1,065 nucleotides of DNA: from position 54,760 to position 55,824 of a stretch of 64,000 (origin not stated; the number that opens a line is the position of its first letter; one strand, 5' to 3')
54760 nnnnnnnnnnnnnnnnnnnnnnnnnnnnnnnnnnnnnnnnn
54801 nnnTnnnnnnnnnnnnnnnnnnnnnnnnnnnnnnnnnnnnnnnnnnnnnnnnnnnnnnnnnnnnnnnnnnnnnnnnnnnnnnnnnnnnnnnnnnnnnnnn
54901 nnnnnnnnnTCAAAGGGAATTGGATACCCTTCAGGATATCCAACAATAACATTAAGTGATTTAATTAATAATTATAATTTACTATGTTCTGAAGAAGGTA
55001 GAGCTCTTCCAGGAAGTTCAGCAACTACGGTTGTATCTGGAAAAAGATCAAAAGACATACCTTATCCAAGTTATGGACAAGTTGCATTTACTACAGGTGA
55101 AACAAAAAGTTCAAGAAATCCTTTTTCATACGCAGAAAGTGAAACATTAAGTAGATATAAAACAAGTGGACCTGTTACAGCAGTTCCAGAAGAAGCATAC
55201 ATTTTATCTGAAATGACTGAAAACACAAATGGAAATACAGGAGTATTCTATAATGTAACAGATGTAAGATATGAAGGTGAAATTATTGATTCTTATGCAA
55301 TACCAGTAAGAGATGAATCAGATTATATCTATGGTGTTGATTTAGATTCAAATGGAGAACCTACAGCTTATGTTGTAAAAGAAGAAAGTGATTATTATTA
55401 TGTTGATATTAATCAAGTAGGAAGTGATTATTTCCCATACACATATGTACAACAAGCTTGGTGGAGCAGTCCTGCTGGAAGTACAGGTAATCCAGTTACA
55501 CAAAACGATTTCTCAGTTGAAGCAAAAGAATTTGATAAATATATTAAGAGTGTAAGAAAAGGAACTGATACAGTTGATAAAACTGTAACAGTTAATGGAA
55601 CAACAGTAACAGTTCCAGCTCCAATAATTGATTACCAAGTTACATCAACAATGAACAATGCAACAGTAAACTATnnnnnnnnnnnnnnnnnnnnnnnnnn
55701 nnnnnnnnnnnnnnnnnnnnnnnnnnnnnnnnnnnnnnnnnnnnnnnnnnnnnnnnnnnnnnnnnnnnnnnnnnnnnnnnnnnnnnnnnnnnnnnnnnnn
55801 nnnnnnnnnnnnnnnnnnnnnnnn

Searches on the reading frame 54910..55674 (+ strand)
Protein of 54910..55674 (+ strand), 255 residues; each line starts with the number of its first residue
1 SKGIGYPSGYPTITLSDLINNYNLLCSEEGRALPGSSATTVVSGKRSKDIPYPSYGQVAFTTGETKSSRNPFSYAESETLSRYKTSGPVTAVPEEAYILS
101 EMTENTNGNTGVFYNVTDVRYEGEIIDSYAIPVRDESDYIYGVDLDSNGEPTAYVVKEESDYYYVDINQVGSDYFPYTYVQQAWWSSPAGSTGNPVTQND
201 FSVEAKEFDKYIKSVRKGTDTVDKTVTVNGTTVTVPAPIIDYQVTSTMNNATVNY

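Call 57: predict_structure(alignment_id=A3)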
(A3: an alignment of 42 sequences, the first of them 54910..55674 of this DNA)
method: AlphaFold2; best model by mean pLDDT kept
length: 255 residues; sequences in the alignment: 42
mean_pLDDT: 77.1   pTM: 0.66
mean pLDDT of the five models: 77.1, 76.8, 76.2, 75.6, 74.7
residues with pLDDT >= 90: 62; 70-90: 114; 50-70: 63; < 50: 16
segments of 3 or more residues with pLDDT < 50: 218-220, 246-255
pLDDT, mean of each block of 10 residues (from residue 1): 67 82 88 75 77 62 59 68 81 94 78 80 91 77 87 92 79 68 93 88 93 68 73 75 49 40
secondary structure, 60 per line:
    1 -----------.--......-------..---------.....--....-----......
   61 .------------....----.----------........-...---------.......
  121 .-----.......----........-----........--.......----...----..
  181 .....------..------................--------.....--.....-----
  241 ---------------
elements in order: H15-20 E39-43 E46-49 H55-61 E74-77 H93-100 E114-121 E130-133 E138-145 E151-158 E161-167 H179-185 H200-215 E224-228 E231-235

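Call 59: find_homologous_proteins(query=A3, max_evalue=0.001)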
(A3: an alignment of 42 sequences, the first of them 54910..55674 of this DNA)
Query A3 (42 sequences) (255 aa, profile of the alignment): 4 proteins with E <= 0.001 among 5034 candidates.
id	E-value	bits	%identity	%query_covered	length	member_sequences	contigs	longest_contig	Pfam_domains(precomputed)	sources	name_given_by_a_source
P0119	4.0e-74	268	37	81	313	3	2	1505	-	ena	-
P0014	5.2e-74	267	39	98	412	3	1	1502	-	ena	-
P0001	3.8e-66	241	61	96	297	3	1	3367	-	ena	-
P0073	2.8e-25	108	28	39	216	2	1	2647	-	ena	-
